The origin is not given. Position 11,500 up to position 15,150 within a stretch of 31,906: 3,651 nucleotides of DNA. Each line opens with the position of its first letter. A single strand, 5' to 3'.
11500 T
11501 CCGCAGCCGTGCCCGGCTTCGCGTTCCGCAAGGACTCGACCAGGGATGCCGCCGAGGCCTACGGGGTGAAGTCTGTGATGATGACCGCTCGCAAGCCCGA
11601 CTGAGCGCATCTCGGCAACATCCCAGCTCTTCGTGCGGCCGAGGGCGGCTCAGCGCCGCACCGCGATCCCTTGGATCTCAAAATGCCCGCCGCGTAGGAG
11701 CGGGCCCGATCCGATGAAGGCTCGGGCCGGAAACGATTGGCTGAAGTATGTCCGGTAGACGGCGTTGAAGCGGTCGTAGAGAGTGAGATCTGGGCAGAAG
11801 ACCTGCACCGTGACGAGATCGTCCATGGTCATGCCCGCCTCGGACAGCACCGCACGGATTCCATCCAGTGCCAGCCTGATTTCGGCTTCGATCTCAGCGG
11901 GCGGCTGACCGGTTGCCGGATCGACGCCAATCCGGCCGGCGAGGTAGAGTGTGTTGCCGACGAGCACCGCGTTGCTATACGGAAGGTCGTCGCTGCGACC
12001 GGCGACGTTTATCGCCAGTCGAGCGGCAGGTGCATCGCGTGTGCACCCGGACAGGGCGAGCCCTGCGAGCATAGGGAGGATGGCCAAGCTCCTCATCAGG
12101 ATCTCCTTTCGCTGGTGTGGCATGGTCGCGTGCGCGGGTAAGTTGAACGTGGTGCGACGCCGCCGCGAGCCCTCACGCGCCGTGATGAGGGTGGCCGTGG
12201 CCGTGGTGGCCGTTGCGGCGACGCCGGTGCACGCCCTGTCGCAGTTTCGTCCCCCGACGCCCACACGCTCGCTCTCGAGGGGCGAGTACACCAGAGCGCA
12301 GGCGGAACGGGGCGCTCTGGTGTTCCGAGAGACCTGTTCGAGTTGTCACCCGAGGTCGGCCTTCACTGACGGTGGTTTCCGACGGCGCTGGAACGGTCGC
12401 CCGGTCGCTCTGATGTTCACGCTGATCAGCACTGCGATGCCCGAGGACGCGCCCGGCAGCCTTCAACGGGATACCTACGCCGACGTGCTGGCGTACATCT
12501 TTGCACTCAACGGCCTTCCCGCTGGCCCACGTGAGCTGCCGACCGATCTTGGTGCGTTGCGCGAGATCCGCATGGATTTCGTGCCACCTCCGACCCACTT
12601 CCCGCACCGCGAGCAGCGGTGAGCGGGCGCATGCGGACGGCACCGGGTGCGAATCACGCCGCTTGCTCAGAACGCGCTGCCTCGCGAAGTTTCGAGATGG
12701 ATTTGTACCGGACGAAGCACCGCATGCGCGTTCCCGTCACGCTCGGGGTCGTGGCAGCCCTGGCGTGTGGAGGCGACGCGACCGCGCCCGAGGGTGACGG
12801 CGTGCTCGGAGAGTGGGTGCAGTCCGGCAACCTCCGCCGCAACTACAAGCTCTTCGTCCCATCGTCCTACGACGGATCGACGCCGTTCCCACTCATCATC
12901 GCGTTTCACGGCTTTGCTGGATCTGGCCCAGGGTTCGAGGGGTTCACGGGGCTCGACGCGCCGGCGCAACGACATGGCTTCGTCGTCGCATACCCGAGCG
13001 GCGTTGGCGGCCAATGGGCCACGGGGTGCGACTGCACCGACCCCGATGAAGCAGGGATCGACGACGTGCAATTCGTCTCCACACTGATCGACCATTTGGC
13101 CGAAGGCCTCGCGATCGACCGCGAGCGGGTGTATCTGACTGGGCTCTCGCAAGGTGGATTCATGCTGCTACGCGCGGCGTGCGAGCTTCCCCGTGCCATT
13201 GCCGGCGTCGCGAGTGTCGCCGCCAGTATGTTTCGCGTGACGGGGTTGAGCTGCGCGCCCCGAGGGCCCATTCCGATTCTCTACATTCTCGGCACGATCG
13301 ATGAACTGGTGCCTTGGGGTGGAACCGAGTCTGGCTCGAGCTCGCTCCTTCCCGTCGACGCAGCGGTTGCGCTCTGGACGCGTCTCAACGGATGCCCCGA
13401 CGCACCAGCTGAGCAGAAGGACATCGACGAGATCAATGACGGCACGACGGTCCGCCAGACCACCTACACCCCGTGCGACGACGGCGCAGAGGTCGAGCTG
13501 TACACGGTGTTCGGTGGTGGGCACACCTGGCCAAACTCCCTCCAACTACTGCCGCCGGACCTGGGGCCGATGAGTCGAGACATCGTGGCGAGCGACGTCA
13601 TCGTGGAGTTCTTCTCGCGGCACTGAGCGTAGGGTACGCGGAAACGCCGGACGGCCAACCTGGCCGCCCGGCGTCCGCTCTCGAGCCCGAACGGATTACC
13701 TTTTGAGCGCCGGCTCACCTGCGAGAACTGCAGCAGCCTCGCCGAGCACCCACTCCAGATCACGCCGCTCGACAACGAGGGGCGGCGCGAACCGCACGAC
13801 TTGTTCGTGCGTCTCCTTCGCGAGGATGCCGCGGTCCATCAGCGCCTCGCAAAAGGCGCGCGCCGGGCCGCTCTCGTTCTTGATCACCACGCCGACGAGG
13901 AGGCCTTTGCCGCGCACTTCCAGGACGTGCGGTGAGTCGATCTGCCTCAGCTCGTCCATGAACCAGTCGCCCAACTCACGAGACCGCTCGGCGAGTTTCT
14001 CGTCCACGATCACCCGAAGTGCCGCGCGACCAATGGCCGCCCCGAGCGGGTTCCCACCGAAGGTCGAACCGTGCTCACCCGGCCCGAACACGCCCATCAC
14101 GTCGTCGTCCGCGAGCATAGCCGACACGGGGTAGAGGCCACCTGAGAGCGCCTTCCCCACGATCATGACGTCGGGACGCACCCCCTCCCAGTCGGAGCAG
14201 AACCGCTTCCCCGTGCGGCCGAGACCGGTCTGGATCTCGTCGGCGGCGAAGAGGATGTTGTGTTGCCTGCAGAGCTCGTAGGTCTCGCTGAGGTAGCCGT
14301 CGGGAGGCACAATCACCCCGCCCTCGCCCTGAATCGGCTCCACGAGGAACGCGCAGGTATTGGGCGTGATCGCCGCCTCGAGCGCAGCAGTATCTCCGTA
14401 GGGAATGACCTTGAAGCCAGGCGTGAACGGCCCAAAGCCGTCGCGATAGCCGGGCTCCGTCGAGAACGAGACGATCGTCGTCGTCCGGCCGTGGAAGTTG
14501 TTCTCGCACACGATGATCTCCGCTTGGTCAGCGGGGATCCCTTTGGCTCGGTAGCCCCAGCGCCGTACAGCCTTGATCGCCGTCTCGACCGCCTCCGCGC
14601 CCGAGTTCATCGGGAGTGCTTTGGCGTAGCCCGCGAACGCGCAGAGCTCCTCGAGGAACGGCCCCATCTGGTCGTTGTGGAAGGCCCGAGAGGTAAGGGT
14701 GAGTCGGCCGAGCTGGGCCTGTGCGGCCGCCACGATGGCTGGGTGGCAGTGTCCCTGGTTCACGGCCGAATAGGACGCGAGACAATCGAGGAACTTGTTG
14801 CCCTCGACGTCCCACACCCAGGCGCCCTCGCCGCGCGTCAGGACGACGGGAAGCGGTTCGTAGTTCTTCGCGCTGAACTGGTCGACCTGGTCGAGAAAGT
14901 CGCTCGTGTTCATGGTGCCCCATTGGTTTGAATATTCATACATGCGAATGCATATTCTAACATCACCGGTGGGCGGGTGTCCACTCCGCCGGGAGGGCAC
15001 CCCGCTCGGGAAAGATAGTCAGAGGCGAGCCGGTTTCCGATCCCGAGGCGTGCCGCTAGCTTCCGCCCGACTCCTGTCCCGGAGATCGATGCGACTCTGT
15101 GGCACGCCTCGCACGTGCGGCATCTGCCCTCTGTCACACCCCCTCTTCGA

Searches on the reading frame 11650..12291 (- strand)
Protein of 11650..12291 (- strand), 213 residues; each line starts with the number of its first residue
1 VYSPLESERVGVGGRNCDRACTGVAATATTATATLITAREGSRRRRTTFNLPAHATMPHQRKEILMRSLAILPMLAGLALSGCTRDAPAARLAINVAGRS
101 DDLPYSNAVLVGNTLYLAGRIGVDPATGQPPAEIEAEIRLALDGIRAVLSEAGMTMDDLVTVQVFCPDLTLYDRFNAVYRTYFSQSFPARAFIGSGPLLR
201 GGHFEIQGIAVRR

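Call 54: search_protein_families(library=pfam, proteins=[window:11650-12291:-], max_evalue=0.0001)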
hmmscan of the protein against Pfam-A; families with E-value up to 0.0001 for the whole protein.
window:11650-12291:- (213 aa): 1 family
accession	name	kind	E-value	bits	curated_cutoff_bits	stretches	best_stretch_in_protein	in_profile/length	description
PF01042.26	Ribonuc_L-PSP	-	5.9e-24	84.8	27.3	1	104-211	10-120/121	Endoribonuclease L-PSP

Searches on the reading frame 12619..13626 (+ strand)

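Call 54: search_protein_families(library=pfam, proteins=[window:12619-13626:+], max_evalue=0.0001)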
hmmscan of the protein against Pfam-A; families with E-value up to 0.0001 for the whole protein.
window:12619-13626:+ (335 aa): 3 families
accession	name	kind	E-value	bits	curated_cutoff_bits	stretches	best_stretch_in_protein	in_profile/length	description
PF00561.26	Abhydrolase_1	-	2e-07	31.4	25.8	1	91-202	1-102/245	alpha/beta hydrolase fold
PF02230.22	Abhydrolase_2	-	2.1e-06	28.2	23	1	143-233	79-172/217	Phospholipase/Carboxylesterase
PF10503.15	Esterase_PHB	-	5.4e-06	26.2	23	1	76-200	3-128/219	Esterase PHB depolymerase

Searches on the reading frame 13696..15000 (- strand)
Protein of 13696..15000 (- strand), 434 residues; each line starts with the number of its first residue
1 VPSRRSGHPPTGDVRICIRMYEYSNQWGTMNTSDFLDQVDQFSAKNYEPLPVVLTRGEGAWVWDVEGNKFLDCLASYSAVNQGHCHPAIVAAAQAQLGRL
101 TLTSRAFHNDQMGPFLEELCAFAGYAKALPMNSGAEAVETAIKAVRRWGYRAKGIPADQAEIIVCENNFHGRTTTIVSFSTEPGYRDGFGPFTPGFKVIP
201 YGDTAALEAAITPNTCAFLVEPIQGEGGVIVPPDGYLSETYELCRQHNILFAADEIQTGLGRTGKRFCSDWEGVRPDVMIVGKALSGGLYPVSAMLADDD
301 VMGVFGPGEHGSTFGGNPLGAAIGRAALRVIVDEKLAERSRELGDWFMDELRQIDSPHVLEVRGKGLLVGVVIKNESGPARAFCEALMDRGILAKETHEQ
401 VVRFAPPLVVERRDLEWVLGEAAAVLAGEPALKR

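Call 54: search_protein_families(library=pfam, proteins=[window:13696-15000:-], max_evalue=0.0001)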
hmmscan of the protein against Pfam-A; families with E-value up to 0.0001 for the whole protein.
window:13696-15000:- (434 aa): 2 families
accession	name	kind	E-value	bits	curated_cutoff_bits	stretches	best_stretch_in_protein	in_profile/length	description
PF00202.27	Aminotran_3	-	8.1e-123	410.5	30.5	1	43-421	2-398/403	Aminotransferase class-III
PF01041.23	DegT_DnrJ_EryC1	-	9e-05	22.3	19.8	0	114-217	28-115/360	DegT/DnrJ/EryC1/StrS aminotransferase family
